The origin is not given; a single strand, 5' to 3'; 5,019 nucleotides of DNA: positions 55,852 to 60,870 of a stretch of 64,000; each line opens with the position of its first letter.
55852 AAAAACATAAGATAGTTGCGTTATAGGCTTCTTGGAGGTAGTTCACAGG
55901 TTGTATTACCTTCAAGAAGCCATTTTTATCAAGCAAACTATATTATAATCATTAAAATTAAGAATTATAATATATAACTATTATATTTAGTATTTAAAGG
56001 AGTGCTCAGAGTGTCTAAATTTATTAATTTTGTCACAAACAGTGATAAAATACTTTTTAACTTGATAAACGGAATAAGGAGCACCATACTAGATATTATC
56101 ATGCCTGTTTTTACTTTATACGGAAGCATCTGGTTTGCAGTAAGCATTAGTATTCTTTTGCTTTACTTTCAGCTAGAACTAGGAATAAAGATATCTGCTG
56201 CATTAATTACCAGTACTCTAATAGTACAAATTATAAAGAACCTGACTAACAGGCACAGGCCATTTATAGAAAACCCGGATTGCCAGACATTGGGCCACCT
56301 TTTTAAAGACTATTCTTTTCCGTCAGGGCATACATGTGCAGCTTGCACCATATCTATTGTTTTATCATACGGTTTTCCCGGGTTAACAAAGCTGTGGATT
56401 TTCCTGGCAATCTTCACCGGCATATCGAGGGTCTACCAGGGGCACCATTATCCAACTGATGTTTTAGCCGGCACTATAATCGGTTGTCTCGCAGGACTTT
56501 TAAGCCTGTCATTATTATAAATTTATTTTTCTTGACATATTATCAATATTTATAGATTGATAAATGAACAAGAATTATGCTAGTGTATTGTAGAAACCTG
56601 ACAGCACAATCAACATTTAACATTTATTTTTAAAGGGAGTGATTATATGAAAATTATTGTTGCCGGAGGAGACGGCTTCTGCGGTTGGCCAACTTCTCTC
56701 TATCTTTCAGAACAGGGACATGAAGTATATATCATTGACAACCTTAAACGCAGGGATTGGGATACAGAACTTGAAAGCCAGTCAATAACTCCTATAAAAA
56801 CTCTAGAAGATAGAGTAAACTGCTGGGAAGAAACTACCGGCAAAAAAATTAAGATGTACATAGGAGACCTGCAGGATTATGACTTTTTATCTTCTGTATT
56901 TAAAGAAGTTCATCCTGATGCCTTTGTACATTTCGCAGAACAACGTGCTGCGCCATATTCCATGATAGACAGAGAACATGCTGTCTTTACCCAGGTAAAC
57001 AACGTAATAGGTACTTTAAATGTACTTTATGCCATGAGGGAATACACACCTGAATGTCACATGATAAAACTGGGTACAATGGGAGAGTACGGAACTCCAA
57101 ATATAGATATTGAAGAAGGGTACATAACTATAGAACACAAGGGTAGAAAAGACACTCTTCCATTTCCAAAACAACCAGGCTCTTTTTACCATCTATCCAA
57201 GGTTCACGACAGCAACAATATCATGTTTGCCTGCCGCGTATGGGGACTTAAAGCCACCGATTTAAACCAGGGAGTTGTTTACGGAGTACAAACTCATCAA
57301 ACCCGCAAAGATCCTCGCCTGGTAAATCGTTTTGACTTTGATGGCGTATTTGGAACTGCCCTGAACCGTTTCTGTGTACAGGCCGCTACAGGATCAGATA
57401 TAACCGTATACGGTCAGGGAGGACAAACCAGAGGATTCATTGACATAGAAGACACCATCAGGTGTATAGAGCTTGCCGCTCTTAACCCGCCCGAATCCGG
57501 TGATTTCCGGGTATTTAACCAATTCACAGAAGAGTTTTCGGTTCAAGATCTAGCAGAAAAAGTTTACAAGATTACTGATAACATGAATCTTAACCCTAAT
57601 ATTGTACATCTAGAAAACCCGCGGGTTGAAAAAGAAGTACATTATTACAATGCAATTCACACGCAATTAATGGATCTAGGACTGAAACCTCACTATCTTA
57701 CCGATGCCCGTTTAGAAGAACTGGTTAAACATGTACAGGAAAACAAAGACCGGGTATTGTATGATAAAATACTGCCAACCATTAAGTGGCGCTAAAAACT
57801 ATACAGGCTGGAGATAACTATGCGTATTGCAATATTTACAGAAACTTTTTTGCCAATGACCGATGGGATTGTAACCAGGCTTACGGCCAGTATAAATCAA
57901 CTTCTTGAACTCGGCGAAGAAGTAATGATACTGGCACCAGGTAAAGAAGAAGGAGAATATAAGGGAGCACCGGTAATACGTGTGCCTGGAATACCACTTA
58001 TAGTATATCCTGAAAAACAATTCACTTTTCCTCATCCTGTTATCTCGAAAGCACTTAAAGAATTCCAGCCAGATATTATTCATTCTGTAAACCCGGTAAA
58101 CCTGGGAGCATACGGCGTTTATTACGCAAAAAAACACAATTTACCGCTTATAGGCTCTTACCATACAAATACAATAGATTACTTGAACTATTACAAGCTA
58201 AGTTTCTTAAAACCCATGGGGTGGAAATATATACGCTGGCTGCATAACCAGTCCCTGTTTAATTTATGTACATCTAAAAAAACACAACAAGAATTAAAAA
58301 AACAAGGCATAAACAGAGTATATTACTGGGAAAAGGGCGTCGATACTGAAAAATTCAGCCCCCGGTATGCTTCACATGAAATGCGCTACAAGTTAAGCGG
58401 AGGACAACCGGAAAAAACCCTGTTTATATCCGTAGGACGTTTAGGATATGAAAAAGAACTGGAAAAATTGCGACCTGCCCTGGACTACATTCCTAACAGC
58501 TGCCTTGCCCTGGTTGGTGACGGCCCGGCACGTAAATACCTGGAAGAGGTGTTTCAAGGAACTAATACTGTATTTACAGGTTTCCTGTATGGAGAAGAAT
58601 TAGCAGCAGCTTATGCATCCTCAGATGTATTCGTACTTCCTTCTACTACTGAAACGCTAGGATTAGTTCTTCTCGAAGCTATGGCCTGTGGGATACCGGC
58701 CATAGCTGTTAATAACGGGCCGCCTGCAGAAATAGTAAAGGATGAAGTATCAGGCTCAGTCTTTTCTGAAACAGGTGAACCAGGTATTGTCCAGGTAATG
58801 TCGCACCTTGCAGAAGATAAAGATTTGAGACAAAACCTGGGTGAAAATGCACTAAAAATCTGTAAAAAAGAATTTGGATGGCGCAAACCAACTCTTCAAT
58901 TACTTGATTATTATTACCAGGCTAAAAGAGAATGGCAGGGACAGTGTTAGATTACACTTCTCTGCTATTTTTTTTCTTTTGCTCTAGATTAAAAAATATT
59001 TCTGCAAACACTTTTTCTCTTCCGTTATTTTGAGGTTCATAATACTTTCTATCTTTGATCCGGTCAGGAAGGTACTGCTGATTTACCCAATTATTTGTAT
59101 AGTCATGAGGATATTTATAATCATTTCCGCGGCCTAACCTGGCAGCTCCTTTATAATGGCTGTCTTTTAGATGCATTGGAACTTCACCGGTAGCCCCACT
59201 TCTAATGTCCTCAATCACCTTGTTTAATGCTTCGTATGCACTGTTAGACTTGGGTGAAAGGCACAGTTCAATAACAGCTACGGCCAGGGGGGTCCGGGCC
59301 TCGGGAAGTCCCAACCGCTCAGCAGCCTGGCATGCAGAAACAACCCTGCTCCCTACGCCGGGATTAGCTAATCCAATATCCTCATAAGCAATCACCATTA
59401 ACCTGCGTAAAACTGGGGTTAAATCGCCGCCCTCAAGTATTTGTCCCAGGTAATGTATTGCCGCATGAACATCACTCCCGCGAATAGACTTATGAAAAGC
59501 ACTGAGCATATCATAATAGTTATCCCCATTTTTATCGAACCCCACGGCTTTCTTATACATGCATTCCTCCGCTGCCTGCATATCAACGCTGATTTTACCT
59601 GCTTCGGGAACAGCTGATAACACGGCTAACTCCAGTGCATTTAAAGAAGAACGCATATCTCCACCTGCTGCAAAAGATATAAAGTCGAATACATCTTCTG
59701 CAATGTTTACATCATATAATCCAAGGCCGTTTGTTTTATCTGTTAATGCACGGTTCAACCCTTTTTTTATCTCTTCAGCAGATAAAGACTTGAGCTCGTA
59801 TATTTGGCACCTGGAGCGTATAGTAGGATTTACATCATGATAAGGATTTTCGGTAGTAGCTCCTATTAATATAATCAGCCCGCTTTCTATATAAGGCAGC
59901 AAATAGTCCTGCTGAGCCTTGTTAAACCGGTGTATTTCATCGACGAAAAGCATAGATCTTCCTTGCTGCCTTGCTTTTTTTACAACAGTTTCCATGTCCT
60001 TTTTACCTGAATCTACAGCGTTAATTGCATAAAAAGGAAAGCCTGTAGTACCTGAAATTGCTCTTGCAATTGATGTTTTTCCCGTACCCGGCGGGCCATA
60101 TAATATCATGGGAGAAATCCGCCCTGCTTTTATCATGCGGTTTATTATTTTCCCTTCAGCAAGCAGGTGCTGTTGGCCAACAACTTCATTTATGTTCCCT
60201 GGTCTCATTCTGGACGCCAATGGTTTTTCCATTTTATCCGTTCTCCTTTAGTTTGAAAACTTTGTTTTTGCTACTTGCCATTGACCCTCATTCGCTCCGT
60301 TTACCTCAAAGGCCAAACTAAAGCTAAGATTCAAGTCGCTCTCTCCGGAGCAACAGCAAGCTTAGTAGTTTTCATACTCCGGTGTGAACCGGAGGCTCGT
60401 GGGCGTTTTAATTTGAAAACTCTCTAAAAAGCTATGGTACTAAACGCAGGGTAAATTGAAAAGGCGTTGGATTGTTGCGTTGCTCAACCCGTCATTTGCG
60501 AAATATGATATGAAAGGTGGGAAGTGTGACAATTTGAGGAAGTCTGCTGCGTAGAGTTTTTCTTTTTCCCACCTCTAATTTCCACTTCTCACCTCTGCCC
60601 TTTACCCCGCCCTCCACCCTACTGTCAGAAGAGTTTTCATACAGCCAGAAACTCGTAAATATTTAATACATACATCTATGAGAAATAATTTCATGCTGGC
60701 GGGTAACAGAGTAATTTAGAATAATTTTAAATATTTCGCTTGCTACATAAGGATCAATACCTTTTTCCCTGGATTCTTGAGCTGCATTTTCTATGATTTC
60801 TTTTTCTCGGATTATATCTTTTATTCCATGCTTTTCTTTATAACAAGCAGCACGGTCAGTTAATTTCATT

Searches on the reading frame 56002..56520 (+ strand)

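Call 19: search_protein_families(library=pfam, proteins=[window:56002-56520:+])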
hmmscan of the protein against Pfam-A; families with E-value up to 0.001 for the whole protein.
window:56002-56520:+ (172 aa): 3 families
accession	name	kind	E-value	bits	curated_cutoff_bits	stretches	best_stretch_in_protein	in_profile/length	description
PF01569.27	PAP2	-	2.1e-27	95.9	27.2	1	63-169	4-122/130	PAP2 superfamily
PF14378.12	PAP2_3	-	1e-07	32.4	27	1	104-164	125-187/190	PAP2 superfamily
PF14360.12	PAP2_C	-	6.2e-05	23.9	27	1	108-163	8-67/74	PAP2 superfamily C-terminal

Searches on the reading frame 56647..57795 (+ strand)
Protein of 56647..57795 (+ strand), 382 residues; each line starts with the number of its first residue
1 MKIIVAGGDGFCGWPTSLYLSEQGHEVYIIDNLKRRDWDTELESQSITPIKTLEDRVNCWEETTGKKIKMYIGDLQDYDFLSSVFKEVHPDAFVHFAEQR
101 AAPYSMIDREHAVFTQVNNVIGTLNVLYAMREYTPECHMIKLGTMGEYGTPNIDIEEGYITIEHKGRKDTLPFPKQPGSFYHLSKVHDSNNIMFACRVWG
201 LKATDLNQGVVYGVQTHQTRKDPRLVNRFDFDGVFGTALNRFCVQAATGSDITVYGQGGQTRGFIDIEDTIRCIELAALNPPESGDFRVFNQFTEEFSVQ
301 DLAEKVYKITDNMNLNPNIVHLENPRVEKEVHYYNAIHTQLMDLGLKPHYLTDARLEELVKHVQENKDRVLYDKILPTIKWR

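Call 50: search_protein_families(library=pfam, max_evalue=0.00001, proteins=[window:56647-57795:+])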
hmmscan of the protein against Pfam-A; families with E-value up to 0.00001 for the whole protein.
window:56647-57795:+ (382 aa): 3 families
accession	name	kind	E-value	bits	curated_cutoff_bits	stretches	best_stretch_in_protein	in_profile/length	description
PF01370.27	Epimerase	-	4.3e-24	85.7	20.9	1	3-291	1-238/240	NAD dependent epimerase/dehydratase family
PF16363.11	GDP_Man_Dehyd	-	3.7e-19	69.8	27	1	5-310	2-266/332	GDP-mannose 4,6 dehydratase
PF02719.21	Polysacc_synt_2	-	6.7e-07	29.2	20.2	0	62-133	46-118/293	Polysaccharide biosynthesis protein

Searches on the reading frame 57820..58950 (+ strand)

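Call 50: search_protein_families(library=pfam, max_evalue=0.00001, proteins=[window:57820-58950:+])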
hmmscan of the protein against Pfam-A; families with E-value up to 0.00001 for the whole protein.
window:57820-58950:+ (376 aa): 6 families
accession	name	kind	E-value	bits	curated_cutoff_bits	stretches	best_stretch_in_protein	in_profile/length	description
PF00534.26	Glycos_transf_1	-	1.5e-31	109.7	26.4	1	197-345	13-170/172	Glycosyl transferases group 1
PF13439.12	Glyco_transf_4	-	7.3e-27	94.9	28.5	1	15-178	2-170/170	Glycosyltransferase Family 4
PF13692.12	Glyco_trans_1_4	-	2.1e-24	86.8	27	1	202-333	4-142/142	Glycosyl transferases group 1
PF13579.12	Glyco_trans_4_4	-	5.7e-11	43.5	29.7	1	16-166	2-149/158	Glycosyl transferase 4-like domain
PF20706.3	GT4-conflict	-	1.5e-07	31.2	26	1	259-350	273-357/385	Family 4 Glycosyltransferase in conflict systems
PF13524.12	Glyco_trans_1_2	-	5.9e-07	30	25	1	230-362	18-143/144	Glycosyl transferase-like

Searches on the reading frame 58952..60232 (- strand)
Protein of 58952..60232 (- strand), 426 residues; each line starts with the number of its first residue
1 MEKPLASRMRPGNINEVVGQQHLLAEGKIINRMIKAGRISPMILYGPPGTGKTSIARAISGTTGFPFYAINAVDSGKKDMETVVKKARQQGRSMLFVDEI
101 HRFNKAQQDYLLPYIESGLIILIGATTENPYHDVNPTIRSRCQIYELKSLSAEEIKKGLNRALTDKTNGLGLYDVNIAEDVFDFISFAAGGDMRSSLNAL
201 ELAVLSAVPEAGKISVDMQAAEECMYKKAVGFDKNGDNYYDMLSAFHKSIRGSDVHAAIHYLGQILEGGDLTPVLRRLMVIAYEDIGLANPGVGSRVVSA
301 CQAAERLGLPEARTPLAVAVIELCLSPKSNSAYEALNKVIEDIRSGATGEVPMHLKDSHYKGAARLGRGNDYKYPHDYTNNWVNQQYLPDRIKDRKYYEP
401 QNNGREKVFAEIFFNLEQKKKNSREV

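Call 19: search_protein_families(library=pfam, proteins=[window:58952-60232:-])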
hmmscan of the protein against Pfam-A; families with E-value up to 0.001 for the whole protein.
window:58952-60232:- (426 aa): 13 families
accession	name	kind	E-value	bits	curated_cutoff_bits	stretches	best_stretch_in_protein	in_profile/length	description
PF12002.13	MgsA_C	-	8.4e-63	211.7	27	1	252-412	1-162/167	MgsA AAA+ ATPase C terminal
PF16193.11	AAA_assoc_2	-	7.5e-25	87.4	34.3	1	173-251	3-81/81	AAA C-terminal domain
PF00004.35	AAA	-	1.4e-18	68.1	21.2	1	42-145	1-126/131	ATPase family associated with various cellular activities (AAA)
PF05496.18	RuvB_N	-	6.2e-12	46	27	1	9-124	1-118/159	Holliday junction DNA helicase RuvB P-loop domain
PF14532.12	Sigma54_activ_2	-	1e-06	29.4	25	1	37-117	19-95/138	Sigma-54 interaction domain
PF06068.19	TIP49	-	2.4e-06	27.4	23.8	1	16-75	25-88/347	TIP49 P-loop domain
PF07728.20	AAA_5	-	3.3e-06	27.6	22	1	42-118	2-93/139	AAA domain (dynein-related subfamily)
PF13173.12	AAA_14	-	4e-06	27.3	27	1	41-155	4-128/129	AAA domain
PF00158.32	Sigma54_activat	-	1.2e-05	25.5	20.2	0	91-129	93-131/168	Sigma-54 interaction domain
PF13191.12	AAA_16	-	5.9e-05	24.1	32.6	0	33-59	18-44/167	AAA ATPase domain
PF01078.27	Mg_chelatase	-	7e-05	22.8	20.3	0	33-60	17-43/207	Magnesium chelatase, subunit ChlI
PF13401.12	AAA_22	-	0.00027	21.7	27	0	42-71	8-40/130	AAA domain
PF13177.12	DNA_pol3_delta2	-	0.00041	20.8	27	0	81-150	91-160/161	DNA polymerase III, delta subunit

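Call 66: find_homologous_proteins(query=window:58952-60232:-, max_evalue=1e-100)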
Query window:58952-60232:- (426 aa): 7961 proteins with E <= 1e-100 among 8000 candidates; the best 120 are listed.
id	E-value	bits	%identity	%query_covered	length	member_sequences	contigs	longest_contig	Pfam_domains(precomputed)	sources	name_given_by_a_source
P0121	6.0e-284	959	100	100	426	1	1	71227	PF13173.13,PF00158.33,PF16193.12,PF06068.20,PF00004.36,PF05496.19,PF14532.13,PF07728.21,PF12002.14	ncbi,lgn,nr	ncbi:MAG: replication-associated recombination protein A [Clostridiales bacterium]|nr:replication-as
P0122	2.2e-169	582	61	98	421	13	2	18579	PF13173.13,PF00158.33,PF16193.12,PF00004.36,PF05496.19,PF07728.21,PF12002.14,PF13191.13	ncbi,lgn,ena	-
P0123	5.8e-169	581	62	97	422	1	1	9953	PF13173.13,PF00158.33,PF16193.12,PF00004.36,PF05496.19,PF13177.13,PF07728.21,PF12002.14,PF13191.13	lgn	-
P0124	2.9e-168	578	62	97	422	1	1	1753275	PF13173.13,PF00158.33,PF16193.12,PF00004.36,PF05496.19,PF13177.13,PF07728.21,PF12002.14,PF13191.13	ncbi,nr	ncbi:recombinase RarA [Metabacillus indicus LMG 22858]|nr:recombinase RarA [Metabacillus indicus LMG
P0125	3.9e-168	578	62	97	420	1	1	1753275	PF13173.13,PF00158.33,PF16193.12,PF00004.36,PF05496.19,PF13177.13,PF07728.21,PF12002.14,PF13191.13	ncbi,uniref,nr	ncbi:replication-associated recombination protein A [Metabacillus indicus]|uniref:replication-associ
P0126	3.9e-168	578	61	98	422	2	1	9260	PF13173.13,PF00158.33,PF16193.12,PF00004.36,PF05496.19,PF07728.21,PF12002.14,PF13191.13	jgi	jgi:putative ATPase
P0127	4.0e-168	578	62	97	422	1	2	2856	PF13173.13,PF00158.33,PF16193.12,PF00004.36,PF05496.19,PF13177.13,PF07728.21,PF12002.14,PF13191.13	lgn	-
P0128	4.4e-168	578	62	98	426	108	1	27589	PF13173.13,PF16193.12,PF00004.36,PF05496.19,PF07728.21,PF12002.14,PF13191.13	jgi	jgi:putative ATPase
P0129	5.0e-168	577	62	98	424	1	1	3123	PF13173.13,PF16193.12,PF00004.36,PF05496.19,PF07728.21,PF12002.14,PF13191.13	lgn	-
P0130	5.3e-168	577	62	97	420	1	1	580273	PF13173.13,PF00158.33,PF16193.12,PF00004.36,PF05496.19,PF13177.13,PF07728.21,PF12002.14,PF13191.13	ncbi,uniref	ncbi:replication-associated recombination protein A [Metabacillus indicus]|uniref:replication-associ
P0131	5.4e-168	577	62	97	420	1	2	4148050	PF13173.13,PF00158.33,PF16193.12,PF00004.36,PF05496.19,PF13177.13,PF07728.21,PF12002.14,PF13191.13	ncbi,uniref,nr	ncbi:replication-associated recombination protein A [Metabacillus indicus]|uniref:Replication-associ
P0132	5.6e-168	577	62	97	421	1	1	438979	PF13173.13,PF16193.12,PF00004.36,PF05496.19,PF07728.21,PF12002.14,PF13191.13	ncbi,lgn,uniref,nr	ncbi:replication-associated recombination protein A [Metabacillus fastidiosus]|uniref:replication-as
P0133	7.8e-168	577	62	97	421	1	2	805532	PF13173.13,PF16193.12,PF00004.36,PF05496.19,PF07728.21,PF12002.14,PF13191.13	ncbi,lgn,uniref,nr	ncbi:replication-associated recombination protein A [Metabacillus fastidiosus]|uniref:replication-as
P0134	1.4e-167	576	60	98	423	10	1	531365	PF13173.13,PF16193.12,PF00004.36,PF05496.19,PF07728.21,PF12002.14,PF13191.13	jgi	jgi:putative ATPase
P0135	1.4e-167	576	62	97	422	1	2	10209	PF13173.13,PF00158.33,PF16193.12,PF00004.36,PF05496.19,PF13177.13,PF07728.21,PF12002.14,PF13191.13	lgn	-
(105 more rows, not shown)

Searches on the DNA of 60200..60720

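Call 68: search_rna_families(source=window, start=60200, end=60720, threshold=evalue, max_evalue=5)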
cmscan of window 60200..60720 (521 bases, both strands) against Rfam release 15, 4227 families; matches with E-value up to 5: 2.
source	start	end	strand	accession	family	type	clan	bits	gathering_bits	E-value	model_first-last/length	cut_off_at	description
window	60290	60364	-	RF00520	ybhL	Cis-reg; leader;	-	22.7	50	0.18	1-73/73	no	ybhL leader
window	60516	60593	-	RF03992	mir-6302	Gene; miRNA;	-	14.8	90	4.6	1-79/79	no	mir-6302 microRNA precursor family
